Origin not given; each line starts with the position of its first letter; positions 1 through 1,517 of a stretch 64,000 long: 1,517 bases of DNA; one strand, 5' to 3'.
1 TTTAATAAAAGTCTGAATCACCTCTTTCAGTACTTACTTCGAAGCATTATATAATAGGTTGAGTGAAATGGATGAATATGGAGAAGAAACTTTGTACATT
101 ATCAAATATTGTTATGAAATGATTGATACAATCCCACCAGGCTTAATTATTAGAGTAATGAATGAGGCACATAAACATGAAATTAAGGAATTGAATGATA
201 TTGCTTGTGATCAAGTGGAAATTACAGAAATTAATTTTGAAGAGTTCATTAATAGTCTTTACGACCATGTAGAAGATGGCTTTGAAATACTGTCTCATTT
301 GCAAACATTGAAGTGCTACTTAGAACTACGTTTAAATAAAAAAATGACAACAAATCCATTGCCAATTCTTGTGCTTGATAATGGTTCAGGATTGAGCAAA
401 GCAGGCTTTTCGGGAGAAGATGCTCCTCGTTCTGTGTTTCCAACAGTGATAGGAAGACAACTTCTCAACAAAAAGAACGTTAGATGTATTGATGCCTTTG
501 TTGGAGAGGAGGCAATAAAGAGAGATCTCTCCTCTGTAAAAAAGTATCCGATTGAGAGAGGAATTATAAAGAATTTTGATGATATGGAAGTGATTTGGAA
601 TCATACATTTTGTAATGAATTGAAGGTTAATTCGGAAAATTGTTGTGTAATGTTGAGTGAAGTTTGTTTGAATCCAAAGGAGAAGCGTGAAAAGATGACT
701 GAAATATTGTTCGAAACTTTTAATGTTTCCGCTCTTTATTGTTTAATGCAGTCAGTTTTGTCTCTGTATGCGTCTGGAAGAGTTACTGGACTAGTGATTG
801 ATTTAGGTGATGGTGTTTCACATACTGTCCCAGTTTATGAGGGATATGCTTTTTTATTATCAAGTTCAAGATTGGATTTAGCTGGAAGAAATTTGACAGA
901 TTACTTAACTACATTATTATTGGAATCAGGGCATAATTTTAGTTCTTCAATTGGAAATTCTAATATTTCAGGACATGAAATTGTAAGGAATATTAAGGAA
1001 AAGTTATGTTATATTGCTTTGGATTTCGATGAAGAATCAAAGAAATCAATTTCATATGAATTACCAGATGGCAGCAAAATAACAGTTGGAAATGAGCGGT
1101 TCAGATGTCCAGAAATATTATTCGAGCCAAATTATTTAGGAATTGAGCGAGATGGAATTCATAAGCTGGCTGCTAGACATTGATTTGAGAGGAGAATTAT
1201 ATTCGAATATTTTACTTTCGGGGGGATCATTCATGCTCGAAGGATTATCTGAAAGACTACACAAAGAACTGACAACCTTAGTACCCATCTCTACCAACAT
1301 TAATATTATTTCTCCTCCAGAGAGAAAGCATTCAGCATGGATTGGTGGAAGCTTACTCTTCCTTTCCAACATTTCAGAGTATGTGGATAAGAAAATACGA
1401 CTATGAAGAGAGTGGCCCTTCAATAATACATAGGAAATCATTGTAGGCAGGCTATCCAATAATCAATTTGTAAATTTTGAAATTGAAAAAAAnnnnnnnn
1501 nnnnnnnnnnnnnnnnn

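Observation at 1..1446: Divergent actin paralog with an N-terminal extension and two +1 frame discontinuities: probable pseudogene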

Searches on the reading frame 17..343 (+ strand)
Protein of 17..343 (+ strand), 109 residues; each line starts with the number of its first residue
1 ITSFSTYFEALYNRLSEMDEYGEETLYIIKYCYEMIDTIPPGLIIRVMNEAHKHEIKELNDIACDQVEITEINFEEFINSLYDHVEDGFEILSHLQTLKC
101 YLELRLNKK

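Call 20: find_homologous_proteins(query=window:17-343:+, max_evalue=10)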
Query seq(109 aa): 2 candidates shared short words with the query, none scored E <= 10.

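Call 36: search_protein_representatives(protein=window:17-343:+)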
Query: 109 residues. Proteins with E-value up to 0.001 (for the whole library): 12; up to 1e-10: 1; up to 1e-30: 0. The best 12 are listed.
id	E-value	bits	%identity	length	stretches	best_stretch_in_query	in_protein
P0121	6.4e-12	62.1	46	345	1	5-93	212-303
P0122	1.2e-10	58.0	50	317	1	3-93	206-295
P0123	3.7e-08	50.0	33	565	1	3-88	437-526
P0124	1.6e-07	48.0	42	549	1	3-88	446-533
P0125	1.9e-07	47.7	41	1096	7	30-59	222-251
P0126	2.6e-07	47.3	39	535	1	4-88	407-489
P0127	2.9e-06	43.9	38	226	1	23-90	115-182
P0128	3.2e-06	43.8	36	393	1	3-88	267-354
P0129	5.1e-06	43.1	38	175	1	3-84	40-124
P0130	1.7e-05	41.5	35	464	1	11-87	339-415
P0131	2.7e-05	40.8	40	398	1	3-83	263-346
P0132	7.1e-05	39.4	30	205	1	4-88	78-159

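Call 37: search_protein_families(library=pfam, proteins=[P0121, P0122, P0123, P0124, P0126, P0128, P0130, P0131], max_evalue=0.01)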
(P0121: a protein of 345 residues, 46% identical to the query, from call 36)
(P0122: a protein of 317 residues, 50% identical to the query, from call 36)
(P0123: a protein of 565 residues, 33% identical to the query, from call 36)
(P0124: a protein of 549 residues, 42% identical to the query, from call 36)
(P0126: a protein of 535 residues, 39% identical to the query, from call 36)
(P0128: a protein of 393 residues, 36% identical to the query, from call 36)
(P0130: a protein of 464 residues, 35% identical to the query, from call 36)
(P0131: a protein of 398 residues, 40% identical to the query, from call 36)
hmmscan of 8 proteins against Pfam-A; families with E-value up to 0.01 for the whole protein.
P0121 (345 aa): 1 family
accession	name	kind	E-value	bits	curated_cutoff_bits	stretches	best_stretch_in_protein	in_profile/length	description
PF00651.37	BTB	-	1e-09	39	20.5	1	190-279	11-106/110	BTB/POZ domain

P0122 (317 aa): 1 family
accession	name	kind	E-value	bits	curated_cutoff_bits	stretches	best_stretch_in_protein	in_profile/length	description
PF00651.37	BTB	-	2.6e-11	44.1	20.5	1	177-271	3-103/110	BTB/POZ domain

P0123 (565 aa): 7 families
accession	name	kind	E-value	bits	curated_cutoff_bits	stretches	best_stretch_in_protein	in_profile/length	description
PF13606.12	Ank_3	-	1.2e-09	37.9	22.3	1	106-132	3-28/30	Ankyrin repeat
PF12796.13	Ank_2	-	5.4e-09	36.9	27.3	2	12-133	5-87/90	Ankyrin repeats (3 copies)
PF00023.36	Ank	-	1.7e-08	34.7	21.1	1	106-130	3-28/33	Ankyrin repeat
PF13637.12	Ank_4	-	2.7e-05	24.8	22.7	0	105-125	30-50/50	Ankyrin repeats (many copies)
PF13857.12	Ank_5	-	7.6e-05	23.4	27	1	106-131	17-45/56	Ankyrin repeats (many copies)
PF24521.3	Ank_KRIT1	-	0.00012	22.2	80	0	102-135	82-115/149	KRIT1 ankyrin-repeats domain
PF00651.37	BTB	-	0.0005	20.7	20.5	1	414-500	9-102/110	BTB/POZ domain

P0124 (549 aa): 6 families
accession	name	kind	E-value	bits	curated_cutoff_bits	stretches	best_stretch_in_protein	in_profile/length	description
PF00023.36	Ank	-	7.3e-11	42.2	21.1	0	111-138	4-30/33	Ankyrin repeat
PF13606.12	Ank_3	-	1.2e-10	41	22.3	1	110-138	3-30/30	Ankyrin repeat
PF12796.13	Ank_2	-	6.2e-10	39.9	27.3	1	3-98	12-87/90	Ankyrin repeats (3 copies)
PF00651.37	BTB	-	5.9e-09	36.5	20.5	1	420-511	5-105/110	BTB/POZ domain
PF13857.12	Ank_5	-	4.7e-07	30.5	27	1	101-139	7-45/56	Ankyrin repeats (many copies)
PF13637.12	Ank_4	-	0.0055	17.5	22.7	0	113-141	1-27/50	Ankyrin repeats (many copies)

P0126 (535 aa): 6 families
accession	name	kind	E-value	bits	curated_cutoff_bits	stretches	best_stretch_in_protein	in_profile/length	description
PF12796.13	Ank_2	-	1.2e-10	42.2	27.3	2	28-64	55-88/90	Ankyrin repeats (3 copies)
PF00023.36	Ank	-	7.5e-10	39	21.1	2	35-65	2-31/33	Ankyrin repeat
PF00651.37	BTB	-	9.9e-10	39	20.5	1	373-466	3-104/110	BTB/POZ domain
PF13606.12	Ank_3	-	1.4e-07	31.6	22.3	1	34-63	1-29/30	Ankyrin repeat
PF13857.12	Ank_5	-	5.5e-05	23.9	27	1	28-63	9-43/56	Ankyrin repeats (many copies)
PF13637.12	Ank_4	-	6.3e-05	23.6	22.7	0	6-55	4-50/50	Ankyrin repeats (many copies)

P0128 (393 aa): 1 family
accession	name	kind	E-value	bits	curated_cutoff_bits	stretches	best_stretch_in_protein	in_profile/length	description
PF00651.37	BTB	-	2.6e-08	34.4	20.5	1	239-285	3-48/110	BTB/POZ domain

P0130 (464 aa): 1 family
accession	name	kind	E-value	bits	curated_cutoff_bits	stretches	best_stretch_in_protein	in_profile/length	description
PF24570.1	BACK_BPM_SPOP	-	0.0054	17.3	27.4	0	239-252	15-28/55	BPM/SPOP, BACK domain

P0131 (398 aa): 1 family
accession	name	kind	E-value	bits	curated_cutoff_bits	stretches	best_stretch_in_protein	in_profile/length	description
PF00651.37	BTB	-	2.3e-10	41.1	20.5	1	235-327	3-103/110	BTB/POZ domain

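Call 40: list_cluster_members(proteins=[P0121, P0122, P0123, P0127])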
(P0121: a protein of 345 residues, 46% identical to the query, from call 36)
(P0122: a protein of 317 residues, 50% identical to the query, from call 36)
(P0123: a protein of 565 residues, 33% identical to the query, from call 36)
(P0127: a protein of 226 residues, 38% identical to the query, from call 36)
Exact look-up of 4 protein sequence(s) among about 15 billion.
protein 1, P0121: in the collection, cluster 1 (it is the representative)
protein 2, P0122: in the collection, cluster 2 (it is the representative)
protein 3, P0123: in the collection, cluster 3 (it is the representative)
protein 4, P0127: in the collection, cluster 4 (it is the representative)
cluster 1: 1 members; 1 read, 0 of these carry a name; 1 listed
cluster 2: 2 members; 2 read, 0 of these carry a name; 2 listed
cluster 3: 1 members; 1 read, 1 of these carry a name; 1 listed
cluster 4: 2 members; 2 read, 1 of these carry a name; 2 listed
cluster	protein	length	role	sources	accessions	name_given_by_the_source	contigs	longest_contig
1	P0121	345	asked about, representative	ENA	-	-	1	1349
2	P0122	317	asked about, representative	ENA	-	-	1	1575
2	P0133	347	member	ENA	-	-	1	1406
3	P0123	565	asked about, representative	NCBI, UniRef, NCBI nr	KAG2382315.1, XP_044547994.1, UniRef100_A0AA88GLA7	hypothetical protein C9374_005517 [Naegleria lovaniensis] | BTB domain-containing protein n=1 Tax=Naegleria lovaniensis TaxID=51637 ... | uncharacterized protein C9374_005517 [Naegleria lovaniensis]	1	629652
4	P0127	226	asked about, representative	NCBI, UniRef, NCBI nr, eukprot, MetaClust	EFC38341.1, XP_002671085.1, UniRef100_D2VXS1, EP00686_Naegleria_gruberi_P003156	predicted protein [Naegleria gruberi] | Predicted protein n=1 Tax=Naegleria gruberi TaxID=5762 RepID=D2VXS1_NAEGR | uncharacterized protein NAEGRDRAFT_53089 [Naegleria gruberi]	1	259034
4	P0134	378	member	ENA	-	-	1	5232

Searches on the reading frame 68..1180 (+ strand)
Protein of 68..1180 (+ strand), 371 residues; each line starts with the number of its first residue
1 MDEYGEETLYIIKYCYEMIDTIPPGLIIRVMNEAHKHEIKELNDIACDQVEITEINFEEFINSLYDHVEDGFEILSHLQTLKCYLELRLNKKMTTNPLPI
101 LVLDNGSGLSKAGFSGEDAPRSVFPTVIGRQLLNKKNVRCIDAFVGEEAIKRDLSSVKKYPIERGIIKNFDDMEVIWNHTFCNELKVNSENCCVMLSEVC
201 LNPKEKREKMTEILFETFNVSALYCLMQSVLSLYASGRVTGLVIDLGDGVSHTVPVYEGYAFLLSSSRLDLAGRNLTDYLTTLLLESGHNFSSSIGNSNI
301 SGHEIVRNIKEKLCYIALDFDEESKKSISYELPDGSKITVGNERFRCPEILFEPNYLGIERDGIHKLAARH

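Call 7: search_protein_families(library=pfam, proteins=[window:68-1180:+])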
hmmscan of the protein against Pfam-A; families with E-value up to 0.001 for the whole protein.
window:68-1180:+ (371 aa): 1 family
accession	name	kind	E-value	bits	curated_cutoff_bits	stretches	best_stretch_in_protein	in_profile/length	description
PF00022.25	Actin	-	2.8e-73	247.3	27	1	99-361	5-293/410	Actin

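Call 18: find_encoding_contigs(protein=window:68-1180:+, flank=10000)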
Protein window:68-1180:+ (371 aa): no gene with exactly this product is on record in the collection.

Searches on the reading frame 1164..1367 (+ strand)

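Call 7: search_protein_families(library=pfam, proteins=[window:1164-1367:+])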
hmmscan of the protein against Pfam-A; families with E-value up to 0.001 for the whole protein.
window:1164-1367:+ (68 aa): 1 family
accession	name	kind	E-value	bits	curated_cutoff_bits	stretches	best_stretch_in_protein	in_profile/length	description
PF00022.25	Actin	-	5.1e-19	68.6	27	1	5-65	318-381/410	Actin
